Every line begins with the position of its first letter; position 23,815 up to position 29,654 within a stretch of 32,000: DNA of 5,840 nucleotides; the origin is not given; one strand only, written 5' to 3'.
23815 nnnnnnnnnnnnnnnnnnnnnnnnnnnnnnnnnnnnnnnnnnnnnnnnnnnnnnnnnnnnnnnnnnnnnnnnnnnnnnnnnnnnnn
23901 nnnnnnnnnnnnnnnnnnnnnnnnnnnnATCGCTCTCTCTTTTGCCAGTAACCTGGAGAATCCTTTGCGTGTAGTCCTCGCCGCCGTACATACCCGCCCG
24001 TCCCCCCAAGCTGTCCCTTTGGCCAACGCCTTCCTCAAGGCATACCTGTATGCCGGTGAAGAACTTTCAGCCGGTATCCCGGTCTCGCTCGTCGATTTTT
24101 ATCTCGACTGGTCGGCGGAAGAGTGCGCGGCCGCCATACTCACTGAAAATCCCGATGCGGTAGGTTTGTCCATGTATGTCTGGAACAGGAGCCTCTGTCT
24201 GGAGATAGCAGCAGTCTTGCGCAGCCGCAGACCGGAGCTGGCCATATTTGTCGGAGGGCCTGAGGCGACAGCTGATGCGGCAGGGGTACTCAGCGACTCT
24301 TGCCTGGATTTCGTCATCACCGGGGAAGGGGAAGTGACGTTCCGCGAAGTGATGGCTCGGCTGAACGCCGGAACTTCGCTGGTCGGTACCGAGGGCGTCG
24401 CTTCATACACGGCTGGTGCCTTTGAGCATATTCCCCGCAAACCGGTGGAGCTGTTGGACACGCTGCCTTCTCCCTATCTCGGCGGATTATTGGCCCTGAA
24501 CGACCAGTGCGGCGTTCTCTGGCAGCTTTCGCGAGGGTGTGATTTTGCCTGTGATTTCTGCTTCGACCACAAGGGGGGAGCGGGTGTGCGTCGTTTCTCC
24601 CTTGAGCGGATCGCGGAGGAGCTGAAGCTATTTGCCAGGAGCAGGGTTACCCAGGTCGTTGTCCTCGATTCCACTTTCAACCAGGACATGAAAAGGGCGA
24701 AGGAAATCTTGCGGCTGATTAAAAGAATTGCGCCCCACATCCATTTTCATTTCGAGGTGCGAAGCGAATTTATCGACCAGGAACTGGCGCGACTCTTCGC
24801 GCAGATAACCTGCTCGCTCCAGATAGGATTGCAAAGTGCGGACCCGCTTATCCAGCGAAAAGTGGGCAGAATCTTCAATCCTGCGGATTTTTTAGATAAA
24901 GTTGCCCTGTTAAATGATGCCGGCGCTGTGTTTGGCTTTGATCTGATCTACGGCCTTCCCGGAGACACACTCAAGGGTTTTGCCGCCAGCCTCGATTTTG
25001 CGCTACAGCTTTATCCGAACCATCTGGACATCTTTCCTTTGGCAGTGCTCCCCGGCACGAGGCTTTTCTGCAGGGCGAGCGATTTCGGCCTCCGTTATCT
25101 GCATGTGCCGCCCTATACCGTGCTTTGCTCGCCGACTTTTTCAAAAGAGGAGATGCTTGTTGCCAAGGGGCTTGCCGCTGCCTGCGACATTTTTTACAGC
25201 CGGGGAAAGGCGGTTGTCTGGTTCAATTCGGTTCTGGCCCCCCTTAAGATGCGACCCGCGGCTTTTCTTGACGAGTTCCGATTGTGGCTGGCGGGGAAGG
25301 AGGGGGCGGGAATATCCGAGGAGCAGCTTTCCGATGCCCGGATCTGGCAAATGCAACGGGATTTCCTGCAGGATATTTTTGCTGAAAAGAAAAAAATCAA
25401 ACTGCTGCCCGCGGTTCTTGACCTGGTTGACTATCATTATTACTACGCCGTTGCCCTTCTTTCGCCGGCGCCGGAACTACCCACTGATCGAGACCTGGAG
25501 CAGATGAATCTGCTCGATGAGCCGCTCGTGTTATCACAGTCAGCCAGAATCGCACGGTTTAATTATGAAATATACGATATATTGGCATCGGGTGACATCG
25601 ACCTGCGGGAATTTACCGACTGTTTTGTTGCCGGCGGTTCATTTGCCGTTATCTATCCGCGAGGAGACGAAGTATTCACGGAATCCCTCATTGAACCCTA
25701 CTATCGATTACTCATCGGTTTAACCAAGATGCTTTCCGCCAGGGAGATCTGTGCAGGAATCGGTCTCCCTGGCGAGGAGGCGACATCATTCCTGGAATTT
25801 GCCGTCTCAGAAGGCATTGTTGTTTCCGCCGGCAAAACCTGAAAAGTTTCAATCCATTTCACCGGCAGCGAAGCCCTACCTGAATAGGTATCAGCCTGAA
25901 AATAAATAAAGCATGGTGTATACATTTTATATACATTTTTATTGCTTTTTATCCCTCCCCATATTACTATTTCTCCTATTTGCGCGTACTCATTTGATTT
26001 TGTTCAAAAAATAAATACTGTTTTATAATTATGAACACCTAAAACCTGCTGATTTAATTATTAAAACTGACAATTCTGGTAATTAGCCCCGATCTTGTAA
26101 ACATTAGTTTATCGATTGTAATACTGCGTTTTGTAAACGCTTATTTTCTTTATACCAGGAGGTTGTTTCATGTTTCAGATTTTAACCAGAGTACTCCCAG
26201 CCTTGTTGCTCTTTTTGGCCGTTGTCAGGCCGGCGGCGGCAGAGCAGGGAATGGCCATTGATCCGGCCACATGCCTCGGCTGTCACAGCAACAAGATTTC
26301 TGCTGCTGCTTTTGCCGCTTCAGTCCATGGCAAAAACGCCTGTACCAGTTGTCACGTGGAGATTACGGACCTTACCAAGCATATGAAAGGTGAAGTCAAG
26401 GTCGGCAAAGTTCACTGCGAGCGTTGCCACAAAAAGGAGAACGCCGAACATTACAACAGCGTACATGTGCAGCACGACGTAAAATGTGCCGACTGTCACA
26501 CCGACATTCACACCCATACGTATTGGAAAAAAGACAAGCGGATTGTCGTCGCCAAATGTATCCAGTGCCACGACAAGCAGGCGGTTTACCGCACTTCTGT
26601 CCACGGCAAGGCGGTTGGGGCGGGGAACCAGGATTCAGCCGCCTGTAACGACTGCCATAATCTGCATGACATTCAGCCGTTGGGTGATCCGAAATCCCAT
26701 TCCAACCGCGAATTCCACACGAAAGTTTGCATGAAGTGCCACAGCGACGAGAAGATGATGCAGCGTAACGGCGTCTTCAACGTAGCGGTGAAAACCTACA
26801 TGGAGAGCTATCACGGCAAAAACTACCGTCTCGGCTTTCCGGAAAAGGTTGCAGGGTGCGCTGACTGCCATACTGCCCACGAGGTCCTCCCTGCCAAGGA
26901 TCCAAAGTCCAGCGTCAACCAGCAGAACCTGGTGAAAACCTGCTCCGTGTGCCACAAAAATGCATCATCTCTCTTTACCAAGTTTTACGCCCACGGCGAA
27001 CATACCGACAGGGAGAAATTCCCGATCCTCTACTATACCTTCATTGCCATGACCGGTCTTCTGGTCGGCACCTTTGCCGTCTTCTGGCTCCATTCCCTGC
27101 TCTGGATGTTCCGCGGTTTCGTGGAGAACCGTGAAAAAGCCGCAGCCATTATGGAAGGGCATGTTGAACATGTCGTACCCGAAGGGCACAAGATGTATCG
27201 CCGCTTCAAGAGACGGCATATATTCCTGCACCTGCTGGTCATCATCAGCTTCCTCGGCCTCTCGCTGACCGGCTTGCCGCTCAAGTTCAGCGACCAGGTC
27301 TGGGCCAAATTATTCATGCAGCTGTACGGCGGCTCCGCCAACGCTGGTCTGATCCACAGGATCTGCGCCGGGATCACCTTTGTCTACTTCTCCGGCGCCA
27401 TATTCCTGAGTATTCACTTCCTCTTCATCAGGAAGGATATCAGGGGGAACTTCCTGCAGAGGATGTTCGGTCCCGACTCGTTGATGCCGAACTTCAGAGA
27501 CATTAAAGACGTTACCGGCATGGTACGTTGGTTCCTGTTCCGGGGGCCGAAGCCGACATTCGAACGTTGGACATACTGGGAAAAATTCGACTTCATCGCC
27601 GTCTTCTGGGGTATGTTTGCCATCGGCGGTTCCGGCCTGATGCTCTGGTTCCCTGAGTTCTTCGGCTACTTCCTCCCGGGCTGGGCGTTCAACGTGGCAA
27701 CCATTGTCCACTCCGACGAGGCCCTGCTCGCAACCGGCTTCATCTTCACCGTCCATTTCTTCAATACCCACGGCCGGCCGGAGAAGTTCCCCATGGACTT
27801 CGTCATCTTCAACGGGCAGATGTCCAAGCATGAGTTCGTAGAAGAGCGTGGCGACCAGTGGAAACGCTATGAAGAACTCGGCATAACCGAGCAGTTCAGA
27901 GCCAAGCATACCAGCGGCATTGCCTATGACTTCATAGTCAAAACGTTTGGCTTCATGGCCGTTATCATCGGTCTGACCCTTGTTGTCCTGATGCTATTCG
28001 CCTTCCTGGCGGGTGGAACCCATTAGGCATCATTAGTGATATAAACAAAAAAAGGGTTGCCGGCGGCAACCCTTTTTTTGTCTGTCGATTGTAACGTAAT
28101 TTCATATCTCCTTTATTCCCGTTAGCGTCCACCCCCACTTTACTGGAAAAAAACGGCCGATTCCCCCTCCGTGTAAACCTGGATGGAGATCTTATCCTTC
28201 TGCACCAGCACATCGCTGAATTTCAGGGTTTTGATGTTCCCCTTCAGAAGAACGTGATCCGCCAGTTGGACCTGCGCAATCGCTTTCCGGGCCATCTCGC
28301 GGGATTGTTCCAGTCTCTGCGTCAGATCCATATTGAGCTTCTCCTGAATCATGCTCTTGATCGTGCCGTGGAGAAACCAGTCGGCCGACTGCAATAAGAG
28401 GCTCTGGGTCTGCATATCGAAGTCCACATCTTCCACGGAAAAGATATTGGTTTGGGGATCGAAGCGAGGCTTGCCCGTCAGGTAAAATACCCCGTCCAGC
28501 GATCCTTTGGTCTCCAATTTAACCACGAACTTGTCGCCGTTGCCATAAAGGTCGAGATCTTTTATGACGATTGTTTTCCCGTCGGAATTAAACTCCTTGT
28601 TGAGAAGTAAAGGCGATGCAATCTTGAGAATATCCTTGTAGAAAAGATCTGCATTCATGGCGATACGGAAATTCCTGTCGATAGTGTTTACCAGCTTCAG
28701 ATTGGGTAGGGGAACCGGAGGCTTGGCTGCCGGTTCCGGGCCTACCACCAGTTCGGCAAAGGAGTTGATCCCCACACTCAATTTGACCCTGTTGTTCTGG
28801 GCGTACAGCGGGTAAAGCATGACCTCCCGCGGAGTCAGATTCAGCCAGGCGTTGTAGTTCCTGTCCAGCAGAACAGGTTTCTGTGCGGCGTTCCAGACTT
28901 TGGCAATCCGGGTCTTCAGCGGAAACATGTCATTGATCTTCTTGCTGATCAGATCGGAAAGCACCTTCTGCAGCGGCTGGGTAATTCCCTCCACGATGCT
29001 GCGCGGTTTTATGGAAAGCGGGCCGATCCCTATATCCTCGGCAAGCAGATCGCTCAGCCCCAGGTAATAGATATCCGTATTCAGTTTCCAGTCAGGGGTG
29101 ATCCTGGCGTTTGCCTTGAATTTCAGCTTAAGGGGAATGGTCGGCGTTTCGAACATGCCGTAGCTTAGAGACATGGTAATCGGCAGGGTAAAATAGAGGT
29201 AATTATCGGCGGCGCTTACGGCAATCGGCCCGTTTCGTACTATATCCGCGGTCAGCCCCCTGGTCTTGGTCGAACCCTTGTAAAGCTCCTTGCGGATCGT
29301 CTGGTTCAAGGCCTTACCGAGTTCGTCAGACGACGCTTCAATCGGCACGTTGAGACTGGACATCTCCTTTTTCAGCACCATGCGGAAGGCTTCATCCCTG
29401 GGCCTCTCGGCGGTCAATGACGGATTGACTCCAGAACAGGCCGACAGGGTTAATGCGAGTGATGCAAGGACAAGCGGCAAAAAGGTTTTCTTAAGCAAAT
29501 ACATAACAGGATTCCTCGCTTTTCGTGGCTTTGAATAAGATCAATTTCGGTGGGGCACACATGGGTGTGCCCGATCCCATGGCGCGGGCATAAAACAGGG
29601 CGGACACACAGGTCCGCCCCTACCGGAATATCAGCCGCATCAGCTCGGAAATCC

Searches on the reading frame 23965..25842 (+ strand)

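Call 10: search_protein_families(library=ncbifam, proteins=[window:23965-25842:+], max_evalue=0.00001)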
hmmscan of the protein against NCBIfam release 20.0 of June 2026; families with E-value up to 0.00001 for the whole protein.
window:23965-25842:+ (625 aa): 22 families
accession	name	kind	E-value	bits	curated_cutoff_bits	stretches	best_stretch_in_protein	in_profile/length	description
NF033712.0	B12_rSAM_KedN5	subfamily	2e-38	132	700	1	15-376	14-396/624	KedN5 family methylcobalamin-dependent radical SAM C-methyltransferase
TIGR04013.1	B12_SAM_MJ_1487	hypoth_equivalog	5.1e-24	84.8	251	1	64-367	45-353/382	TIGR04013 family B12-binding domain/radical SAM domain-containing protein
TIGR04479.1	bcpD_PhpK_rSAM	subfamily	3.7e-22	78.4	600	1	25-353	73-413/504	PhpK family radical SAM P-methyltransferase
TIGR03975.1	rSAM_ocin_1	subfamily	5.2e-21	74.8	281.85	1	52-335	118-416/606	RiPP maturation radical SAM C-methyltransferase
NF050148.1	rSAM_ApyD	equivalog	5.9e-16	58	750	1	52-350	64-367/645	RiPP biosynthesis radical SAM protein ApyD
TIGR03471.1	HpnJ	equivalog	3.7e-15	55.8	577.6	1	79-375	85-391/472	hopanoid biosynthesis associated radical SAM protein HpnJ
NF033070.1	rSAM_AprD4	equivalog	5.8e-15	55.1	500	1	189-375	202-394/456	AprD4 family radical SAM diol-dehydratase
NF038361.1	rSAM_Sden_1168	equivalog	1.5e-13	50.2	575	1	188-373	287-475/560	Sden_1168 family B12-binding radical SAM P-methyltransferase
TIGR04072.2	rSAM_ladder_B12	equivalog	9.2e-13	47.6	360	1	53-375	49-376/443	lipid biosynthesis B12-binding/radical SAM protein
TIGR04367.1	HpnR_B12_rSAM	equivalog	1.5e-12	46.8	650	1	33-279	32-282/490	hopanoid C-3 methylase HpnR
TIGR01579.1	MiaB-like-C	equivalog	1.3e-11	44.5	357.05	1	187-366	144-335/416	tRNA (N(6)-L-threonylcarbamoyladenosine(37)-C(2))-methylthiotransferase MtaB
TIGR04014.1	B12_SAM_MJ_0865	equivalog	8.8e-11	41.2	360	1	64-355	40-342/434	methyl-coenzyme M reductase glutamine C-methyltransferase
TIGR02026.1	BchE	equivalog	1.3e-10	40.8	481.35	1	31-239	30-253/497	magnesium-protoporphyrin IX monomethyl ester anaerobic oxidative cyclase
TIGR04107.1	rSAM_HutW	equivalog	1.5e-10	40.5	400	1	244-367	113-238/419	heme anaerobic degradation radical SAM methyltransferase ChuW/HutW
NF006067.1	PRK08208.1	equivalog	1.4e-09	37.5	380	1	260-370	126-238/427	STM4012 family radical SAM protein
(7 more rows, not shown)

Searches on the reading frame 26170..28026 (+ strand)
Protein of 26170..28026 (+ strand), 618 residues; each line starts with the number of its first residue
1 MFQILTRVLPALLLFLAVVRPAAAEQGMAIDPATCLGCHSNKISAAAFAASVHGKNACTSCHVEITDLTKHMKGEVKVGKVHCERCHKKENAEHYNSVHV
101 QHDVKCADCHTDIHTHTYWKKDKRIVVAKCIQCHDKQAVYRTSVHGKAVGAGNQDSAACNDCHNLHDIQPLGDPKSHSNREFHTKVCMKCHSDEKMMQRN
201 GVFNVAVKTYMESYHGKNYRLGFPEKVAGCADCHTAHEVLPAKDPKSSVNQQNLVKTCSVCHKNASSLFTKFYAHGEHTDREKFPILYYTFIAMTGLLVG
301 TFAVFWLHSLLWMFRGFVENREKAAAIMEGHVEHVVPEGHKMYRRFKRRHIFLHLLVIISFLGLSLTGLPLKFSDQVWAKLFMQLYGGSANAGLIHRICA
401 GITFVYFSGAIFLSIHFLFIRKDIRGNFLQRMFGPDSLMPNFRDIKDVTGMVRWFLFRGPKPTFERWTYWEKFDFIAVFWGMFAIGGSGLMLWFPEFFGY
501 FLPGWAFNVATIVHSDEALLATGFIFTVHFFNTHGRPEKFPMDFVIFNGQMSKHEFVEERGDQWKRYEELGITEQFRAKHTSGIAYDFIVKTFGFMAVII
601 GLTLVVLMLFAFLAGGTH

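Call 10: search_protein_families(library=ncbifam, proteins=[window:26170-28026:+], max_evalue=0.00001)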
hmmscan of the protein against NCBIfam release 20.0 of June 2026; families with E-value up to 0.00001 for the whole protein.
window:26170-28026:+ (618 aa): 1 family
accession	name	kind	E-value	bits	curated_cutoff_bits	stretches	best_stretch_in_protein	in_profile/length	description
TIGR03508.1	decahem_SO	subfamily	1.1e-11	44.8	192.2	1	74-195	64-178/258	DmsE family decaheme c-type cytochrome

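Call 73: search_protein_families(library=pfam, proteins=[window:26170-28026:+], max_evalue=0.0001)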
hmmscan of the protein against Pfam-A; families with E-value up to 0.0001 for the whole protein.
window:26170-28026:+ (618 aa): 3 families
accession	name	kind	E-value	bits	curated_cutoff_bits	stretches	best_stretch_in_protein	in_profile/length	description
PF14537.11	Cytochrom_c3_2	-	8.2e-12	45.9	25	1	98-192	1-79/79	Cytochrome c3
PF14522.11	Cytochrome_C7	-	3.6e-10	40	24.8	0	97-164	6-67/67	Cytochrome c7 and related cytochrome c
PF22113.1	Mtrc-MtrF_II-IV_dom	-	4.9e-08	33.1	30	1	155-266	5-131/176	Outer membrane cytochrome MtrC/MtrF-like, domains II/IV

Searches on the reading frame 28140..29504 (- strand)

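Call 73: search_protein_families(library=pfam, proteins=[window:28140-29504:-], max_evalue=0.0001)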
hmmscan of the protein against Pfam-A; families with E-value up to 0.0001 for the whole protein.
window:28140-29504:- (454 aa): 1 family
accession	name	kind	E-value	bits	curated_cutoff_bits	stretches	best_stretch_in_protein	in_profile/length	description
PF14356.11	DUF4403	-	1.6e-125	419.5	28.3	1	48-451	2-423/425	Domain of unknown function (DUF4403)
